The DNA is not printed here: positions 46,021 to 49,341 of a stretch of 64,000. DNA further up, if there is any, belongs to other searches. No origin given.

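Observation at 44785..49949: Four-gene LytS/LytTR cassette: pseudokinase - regulator - sensor kinase - pseudo-regulator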

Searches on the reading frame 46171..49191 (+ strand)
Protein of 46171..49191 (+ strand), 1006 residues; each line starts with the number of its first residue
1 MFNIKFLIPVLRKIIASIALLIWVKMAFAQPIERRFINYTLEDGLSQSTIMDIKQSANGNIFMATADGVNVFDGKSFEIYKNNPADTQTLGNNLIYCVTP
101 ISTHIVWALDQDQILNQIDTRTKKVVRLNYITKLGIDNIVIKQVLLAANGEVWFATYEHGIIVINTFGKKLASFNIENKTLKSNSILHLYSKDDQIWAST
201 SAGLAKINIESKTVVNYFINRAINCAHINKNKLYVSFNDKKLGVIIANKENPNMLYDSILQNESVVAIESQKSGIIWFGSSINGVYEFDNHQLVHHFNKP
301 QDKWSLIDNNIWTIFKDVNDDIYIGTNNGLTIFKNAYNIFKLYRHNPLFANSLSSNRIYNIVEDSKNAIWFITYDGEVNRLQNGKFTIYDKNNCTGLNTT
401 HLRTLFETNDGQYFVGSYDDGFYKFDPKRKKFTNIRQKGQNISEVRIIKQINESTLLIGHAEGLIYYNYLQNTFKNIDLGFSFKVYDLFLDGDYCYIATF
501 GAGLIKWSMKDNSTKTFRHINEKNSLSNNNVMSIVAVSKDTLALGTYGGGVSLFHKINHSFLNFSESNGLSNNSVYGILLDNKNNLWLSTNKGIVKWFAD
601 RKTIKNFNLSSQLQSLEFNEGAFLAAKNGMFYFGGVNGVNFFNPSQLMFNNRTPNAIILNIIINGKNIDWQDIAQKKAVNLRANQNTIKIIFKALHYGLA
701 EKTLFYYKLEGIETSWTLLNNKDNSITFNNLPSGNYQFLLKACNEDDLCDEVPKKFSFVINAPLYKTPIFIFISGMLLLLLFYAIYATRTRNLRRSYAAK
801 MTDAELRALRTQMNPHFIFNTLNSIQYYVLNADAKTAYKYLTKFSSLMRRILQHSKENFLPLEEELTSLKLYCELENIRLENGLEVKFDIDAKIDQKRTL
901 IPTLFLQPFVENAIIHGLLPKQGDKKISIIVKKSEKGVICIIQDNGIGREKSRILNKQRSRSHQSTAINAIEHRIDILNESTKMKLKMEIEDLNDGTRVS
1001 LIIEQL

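Call 3: search_protein_families(library=pfam, proteins=[window:46171-49191:+], max_evalue=1)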
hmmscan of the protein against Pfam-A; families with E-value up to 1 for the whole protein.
window:46171-49191:+ (1006 aa): 8 families
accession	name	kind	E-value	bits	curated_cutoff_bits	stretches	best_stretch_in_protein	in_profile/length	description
PF06580.19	His_kinase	-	4.9e-23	81.6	25.2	1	804-882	1-79/81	Histidine kinase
PF07494.17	Reg_prop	-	1.3e-20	71.2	20.4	3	569-591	1-23/24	Two component regulator propeller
PF07495.19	Y_Y_Y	-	1.2e-12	48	26.6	1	697-760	2-64/65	Y_Y_Y domain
PF21544.3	PorZ_N_b_propeller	-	2.3e-06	28.4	27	2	177-253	72-146/154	TSS9, PorZ, N-terminal beta-propeller domain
PF02518.31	HATPase_c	-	0.0074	17.1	26.4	1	906-1000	10-104/111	Histidine kinase-, DNA gyrase B-, and HSP90-like ATPase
PF13570.13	Beta-prop_ACSF4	-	0.0088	15.9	133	1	362-466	57-158/329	Beta-alanine-activating enzyme, beta-propeller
PF23756.1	Beta-prop_HPS5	-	0.036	13.7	34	1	532-567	22-57/328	HPS5 beta propeller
PF24684.1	Vgb_lyase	-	0.073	12.3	50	0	147-201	21-73/290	Virginiamycin B lyase family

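Call 4: search_protein_families(library=ncbifam, proteins=[window:46171-49191:+], max_evalue=1)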
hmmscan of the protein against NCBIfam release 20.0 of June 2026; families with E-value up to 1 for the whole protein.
window:46171-49191:+ (1006 aa): 3 families
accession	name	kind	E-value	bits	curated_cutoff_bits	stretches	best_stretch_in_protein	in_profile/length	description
NF052228.1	T9SS_PorZ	equivalog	2.6e-13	49.3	260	5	248-334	575-660/757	type IX secretion system anionic LPS delivery protein PorZ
TIGR01925.2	spIIAB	equivalog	0.004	17.1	135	1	910-950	46-85/137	anti-sigma F factor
NF045728.1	glycosyl_F510_1955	equivalog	0.01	15.2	175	0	158-276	114-234/246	F510_1955 family glycosylhydrolase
